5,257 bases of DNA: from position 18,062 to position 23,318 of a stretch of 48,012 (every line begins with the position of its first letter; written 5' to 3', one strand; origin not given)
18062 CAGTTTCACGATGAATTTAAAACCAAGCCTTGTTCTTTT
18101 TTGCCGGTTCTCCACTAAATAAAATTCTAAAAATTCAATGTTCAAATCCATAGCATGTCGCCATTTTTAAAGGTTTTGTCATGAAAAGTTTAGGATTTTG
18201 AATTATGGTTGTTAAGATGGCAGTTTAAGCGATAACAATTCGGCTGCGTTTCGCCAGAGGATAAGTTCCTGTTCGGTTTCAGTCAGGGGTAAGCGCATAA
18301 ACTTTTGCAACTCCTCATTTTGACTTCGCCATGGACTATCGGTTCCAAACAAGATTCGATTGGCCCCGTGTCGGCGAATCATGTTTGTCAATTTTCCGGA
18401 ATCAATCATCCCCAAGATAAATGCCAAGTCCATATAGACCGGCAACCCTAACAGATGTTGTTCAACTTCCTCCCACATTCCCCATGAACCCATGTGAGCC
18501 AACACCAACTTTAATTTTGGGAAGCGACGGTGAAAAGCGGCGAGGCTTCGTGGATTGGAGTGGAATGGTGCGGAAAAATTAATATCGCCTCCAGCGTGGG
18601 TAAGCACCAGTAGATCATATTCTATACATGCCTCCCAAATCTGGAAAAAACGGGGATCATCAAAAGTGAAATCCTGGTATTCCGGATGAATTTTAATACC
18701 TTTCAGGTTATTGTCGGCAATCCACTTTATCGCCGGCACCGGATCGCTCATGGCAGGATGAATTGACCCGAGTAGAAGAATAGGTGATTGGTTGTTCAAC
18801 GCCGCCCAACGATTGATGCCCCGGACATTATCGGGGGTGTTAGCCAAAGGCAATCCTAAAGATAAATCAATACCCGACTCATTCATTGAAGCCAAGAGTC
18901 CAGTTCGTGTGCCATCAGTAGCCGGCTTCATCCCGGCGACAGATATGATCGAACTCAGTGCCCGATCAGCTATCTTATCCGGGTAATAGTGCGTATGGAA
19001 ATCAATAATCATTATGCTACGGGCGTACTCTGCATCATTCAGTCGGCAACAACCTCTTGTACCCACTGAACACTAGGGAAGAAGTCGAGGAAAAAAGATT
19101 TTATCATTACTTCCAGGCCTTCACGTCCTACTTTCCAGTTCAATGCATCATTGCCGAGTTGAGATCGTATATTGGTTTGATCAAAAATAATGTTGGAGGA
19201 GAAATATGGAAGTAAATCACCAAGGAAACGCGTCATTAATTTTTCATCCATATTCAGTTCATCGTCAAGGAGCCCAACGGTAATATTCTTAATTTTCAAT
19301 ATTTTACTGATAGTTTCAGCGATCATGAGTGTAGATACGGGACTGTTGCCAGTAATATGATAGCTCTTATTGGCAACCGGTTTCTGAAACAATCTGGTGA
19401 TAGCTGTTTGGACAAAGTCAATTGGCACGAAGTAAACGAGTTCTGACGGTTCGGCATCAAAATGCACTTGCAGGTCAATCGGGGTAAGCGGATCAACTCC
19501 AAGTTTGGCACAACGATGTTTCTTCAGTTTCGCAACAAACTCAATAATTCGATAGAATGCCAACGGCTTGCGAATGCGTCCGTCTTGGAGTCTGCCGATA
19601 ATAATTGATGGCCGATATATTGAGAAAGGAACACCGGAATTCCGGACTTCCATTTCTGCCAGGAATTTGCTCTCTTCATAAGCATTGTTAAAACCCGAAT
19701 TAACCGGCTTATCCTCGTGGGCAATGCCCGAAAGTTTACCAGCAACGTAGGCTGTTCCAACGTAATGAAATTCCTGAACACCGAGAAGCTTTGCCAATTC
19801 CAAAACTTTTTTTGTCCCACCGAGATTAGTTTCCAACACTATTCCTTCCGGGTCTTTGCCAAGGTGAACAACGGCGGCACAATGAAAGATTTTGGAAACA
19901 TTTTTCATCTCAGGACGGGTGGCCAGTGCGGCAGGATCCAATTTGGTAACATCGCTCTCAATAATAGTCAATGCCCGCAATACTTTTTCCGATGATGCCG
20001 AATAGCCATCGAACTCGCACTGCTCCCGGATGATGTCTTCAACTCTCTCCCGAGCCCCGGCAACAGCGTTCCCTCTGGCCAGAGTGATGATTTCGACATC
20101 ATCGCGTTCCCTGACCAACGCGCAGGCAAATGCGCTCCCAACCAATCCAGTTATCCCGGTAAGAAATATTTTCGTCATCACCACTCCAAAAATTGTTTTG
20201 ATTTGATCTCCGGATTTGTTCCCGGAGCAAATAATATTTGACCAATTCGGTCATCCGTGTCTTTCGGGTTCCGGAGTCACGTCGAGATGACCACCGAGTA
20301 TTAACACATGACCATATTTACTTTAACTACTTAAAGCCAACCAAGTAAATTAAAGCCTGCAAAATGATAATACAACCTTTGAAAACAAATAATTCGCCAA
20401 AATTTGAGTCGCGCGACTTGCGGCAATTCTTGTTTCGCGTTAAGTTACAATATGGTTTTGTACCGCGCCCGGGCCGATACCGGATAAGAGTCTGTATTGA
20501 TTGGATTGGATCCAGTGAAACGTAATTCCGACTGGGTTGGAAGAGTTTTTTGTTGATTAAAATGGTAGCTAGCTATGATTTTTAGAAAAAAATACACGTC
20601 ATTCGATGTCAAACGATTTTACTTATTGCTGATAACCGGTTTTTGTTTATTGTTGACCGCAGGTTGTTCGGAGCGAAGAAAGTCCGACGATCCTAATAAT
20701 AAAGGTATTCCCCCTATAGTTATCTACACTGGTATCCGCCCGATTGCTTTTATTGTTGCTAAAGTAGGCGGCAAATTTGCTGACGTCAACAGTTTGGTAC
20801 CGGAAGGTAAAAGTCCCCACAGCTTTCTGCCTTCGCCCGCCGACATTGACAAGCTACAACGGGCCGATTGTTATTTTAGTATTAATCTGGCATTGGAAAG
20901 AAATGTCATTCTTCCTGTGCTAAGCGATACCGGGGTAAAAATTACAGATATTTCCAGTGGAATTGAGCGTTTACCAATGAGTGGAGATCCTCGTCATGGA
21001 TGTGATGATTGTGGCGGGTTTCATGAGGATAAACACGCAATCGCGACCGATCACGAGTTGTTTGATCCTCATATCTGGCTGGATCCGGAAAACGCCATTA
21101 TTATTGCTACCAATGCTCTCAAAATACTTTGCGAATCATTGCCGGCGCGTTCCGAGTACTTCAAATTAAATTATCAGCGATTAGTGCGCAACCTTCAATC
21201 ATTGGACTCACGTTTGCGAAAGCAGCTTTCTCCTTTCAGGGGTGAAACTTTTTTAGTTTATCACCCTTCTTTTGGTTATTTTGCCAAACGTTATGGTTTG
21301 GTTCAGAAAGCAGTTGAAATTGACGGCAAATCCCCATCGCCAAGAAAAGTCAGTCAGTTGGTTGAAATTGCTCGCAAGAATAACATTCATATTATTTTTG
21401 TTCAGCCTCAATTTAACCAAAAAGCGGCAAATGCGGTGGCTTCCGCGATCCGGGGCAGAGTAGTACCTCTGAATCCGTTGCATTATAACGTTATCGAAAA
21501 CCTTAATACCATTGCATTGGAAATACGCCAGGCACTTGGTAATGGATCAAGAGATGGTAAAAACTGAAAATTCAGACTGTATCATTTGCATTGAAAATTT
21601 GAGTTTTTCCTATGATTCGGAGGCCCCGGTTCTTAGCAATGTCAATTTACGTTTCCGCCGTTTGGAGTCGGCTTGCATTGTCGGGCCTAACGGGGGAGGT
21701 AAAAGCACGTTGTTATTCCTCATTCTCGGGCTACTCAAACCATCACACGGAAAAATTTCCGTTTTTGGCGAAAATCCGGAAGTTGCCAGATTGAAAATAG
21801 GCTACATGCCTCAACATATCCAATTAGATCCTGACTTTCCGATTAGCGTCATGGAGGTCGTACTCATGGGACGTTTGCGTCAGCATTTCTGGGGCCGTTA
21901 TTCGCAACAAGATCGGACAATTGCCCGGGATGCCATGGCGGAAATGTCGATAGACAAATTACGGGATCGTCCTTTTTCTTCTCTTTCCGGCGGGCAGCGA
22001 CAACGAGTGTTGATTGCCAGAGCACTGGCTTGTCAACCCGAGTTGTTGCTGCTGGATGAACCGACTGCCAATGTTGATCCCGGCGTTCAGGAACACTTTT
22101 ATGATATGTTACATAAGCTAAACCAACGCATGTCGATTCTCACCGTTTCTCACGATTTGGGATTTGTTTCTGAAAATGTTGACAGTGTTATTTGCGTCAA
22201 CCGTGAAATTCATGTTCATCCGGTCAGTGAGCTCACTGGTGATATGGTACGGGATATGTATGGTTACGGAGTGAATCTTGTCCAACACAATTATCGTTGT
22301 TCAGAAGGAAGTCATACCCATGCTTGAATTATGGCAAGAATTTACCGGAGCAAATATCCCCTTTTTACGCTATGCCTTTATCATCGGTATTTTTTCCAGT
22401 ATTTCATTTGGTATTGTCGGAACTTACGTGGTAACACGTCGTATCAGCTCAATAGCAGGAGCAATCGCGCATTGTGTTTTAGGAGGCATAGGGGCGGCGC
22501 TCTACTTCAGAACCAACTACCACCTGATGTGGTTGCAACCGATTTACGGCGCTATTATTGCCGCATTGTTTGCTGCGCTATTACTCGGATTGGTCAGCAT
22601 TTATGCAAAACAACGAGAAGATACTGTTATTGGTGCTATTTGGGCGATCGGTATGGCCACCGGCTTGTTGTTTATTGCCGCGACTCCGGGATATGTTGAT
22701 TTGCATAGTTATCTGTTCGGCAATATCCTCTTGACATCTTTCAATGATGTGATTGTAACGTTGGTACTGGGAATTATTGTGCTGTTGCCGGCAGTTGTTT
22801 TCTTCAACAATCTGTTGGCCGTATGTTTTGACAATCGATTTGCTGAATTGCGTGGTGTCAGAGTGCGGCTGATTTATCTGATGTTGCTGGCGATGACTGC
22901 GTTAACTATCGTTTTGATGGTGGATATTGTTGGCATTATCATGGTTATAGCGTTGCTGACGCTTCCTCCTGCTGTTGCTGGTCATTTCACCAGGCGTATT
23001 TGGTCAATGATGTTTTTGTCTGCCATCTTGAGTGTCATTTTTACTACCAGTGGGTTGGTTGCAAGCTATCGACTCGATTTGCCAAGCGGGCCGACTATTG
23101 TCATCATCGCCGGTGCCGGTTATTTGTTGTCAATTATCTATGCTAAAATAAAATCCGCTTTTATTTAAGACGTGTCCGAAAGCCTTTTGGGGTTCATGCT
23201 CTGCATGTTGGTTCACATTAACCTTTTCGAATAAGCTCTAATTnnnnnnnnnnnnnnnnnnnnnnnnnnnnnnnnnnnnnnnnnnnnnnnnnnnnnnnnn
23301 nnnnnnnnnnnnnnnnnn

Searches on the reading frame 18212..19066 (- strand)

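Call 40: search_protein_families(library=pfam, proteins=[window:18212-19066:-], max_evalue=0.00001)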
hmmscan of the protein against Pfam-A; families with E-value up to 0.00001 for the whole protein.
window:18212-19066:- (284 aa): 1 family
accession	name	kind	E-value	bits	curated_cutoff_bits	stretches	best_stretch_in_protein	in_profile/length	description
PF04909.20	Amidohydro_2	-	3.2e-26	93.2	26.4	1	71-279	52-288/289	Amidohydrolase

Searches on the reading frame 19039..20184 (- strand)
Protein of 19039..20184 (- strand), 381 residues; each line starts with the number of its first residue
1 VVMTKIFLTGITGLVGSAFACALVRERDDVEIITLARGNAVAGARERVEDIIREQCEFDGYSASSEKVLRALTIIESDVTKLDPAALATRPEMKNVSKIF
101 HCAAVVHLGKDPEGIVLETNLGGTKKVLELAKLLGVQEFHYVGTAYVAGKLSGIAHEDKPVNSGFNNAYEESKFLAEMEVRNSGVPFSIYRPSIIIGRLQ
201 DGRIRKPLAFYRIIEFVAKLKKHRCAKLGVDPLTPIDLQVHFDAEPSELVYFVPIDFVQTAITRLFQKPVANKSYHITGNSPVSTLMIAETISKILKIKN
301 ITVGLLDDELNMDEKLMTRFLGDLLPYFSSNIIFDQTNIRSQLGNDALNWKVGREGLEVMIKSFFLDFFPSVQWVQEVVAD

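Call 40: search_protein_families(library=pfam, proteins=[window:19039-20184:-], max_evalue=0.00001)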
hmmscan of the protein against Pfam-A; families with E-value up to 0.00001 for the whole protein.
window:19039-20184:- (381 aa): 5 families
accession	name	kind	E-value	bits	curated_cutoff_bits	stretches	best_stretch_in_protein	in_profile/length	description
PF07993.18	NAD_binding_4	-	8.5e-29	100.9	20.1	1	8-225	1-237/258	Male sterility protein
PF01370.27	Epimerase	-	1.6e-17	64.2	20.9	1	6-202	1-180/240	NAD dependent epimerase/dehydratase family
PF01073.25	3Beta_HSD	-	4.3e-12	46.1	22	1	9-182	3-159/280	3-beta hydroxysteroid dehydrogenase/isomerase family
PF16363.11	GDP_Man_Dehyd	-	3.6e-08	33.7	27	1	8-224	2-208/332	GDP-mannose 4,6 dehydratase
PF04321.23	RmlD_sub_bind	-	1e-05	25.3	27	0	5-198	2-154/287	RmlD substrate binding domain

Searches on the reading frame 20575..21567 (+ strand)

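Call 41: search_protein_families(library=pfam, proteins=[window:20575-21567:+], max_evalue=0.00001)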
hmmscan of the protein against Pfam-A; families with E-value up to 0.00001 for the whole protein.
window:20575-21567:+ (330 aa): 1 family
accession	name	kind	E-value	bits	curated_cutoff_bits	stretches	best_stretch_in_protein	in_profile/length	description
PF01297.22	ZnuA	-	4.7e-58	197.2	29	1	50-304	1-241/263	Zinc-uptake complex component A periplasmic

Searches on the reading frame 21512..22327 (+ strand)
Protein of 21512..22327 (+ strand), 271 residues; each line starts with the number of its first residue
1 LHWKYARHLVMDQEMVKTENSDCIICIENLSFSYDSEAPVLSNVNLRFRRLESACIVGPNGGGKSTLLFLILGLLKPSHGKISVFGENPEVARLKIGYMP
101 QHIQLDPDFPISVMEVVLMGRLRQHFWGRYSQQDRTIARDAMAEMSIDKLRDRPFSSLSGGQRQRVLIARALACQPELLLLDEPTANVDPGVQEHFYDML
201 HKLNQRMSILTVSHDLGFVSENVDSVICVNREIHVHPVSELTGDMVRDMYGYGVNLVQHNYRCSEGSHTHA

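Call 41: search_protein_families(library=pfam, proteins=[window:21512-22327:+], max_evalue=0.00001)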
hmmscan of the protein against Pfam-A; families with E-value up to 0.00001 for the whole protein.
window:21512-22327:+ (271 aa): 3 families
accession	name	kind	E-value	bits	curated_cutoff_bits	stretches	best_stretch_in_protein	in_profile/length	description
PF00005.33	ABC_tran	-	1.2e-30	107.4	25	1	41-186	1-137/137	ABC transporter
PF13304.12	AAA_21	-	4.3e-11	43.9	27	1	141-219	221-303/304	AAA domain, putative AbiEii toxin, Type IV TA system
PF02463.25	SMC_N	-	2.4e-06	27.6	40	0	53-229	26-211/220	RecF/RecN/SMC N terminal domain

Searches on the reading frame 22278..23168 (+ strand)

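Call 41: search_protein_families(library=pfam, proteins=[window:22278-23168:+], max_evalue=0.00001)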
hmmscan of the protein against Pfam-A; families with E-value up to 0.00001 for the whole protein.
window:22278-23168:+ (296 aa): 2 families
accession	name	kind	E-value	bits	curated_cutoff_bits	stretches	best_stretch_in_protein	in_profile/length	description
PF00950.22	ABC-3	-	2.3e-63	214.5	20.1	1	27-288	2-257/258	ABC 3 transport family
PF01032.23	FecCD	-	1.9e-06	27.6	26.5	1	58-284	75-306/311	FecCD transport family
